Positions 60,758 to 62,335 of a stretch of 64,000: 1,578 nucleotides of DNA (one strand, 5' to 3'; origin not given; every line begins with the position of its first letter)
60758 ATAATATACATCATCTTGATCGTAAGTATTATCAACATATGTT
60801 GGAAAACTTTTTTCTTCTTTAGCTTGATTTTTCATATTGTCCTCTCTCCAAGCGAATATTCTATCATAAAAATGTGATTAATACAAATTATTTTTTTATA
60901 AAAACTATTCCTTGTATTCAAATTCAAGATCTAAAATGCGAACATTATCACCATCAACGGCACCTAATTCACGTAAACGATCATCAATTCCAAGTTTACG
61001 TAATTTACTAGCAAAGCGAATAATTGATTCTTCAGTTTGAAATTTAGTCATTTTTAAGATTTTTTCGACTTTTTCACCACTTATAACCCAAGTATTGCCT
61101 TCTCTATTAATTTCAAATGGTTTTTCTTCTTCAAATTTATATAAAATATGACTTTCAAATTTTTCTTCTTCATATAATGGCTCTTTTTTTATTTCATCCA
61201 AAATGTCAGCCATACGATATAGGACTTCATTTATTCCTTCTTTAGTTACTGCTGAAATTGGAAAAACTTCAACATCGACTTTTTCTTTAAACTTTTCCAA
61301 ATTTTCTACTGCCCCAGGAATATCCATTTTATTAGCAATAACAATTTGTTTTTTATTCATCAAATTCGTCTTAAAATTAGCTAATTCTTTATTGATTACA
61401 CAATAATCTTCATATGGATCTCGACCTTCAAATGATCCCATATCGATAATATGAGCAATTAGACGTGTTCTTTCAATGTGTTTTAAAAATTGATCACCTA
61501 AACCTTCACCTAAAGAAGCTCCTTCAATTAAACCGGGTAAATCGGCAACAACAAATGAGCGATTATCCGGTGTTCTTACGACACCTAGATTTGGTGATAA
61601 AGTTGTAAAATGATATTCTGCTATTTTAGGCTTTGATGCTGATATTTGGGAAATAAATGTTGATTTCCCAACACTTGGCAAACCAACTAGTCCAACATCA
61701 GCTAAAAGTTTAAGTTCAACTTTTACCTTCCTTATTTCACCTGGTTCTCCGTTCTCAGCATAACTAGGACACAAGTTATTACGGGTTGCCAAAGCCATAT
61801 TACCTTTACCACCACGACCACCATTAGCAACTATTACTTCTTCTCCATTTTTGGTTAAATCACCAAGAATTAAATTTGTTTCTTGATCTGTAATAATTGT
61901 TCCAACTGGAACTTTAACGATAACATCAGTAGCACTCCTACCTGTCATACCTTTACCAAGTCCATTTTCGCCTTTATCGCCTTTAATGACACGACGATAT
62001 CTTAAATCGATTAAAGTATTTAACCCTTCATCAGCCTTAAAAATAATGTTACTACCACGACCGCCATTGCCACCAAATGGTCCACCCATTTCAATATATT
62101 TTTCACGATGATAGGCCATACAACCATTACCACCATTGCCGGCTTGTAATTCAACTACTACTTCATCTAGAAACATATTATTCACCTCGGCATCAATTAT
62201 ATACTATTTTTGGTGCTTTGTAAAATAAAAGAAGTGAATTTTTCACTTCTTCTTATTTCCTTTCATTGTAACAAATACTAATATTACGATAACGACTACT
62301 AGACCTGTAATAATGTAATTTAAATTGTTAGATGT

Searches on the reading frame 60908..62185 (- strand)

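Call 54: search_protein_families(library=pfam, proteins=[window:60908-62185:-], max_evalue=0.00001)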
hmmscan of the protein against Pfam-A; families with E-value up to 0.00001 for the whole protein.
window:60908-62185:- (426 aa): 4 families
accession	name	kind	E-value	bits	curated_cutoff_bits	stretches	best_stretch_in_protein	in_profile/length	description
PF01018.28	GTP1_OBG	-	7.2e-55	185.3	27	1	7-160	2-155/155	GTP1/OBG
PF01926.29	MMR_HSR1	-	3.4e-24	85.6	21.9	1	163-286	1-113/113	50S ribosome-binding GTPase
PF09269.16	DUF1967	-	5.5e-24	84.5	27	1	357-424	1-70/70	Domain of unknown function (DUF1967)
PF02421.24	FeoB_N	-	2.4e-11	43.8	27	1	164-322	3-153/156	Ferrous iron transport protein B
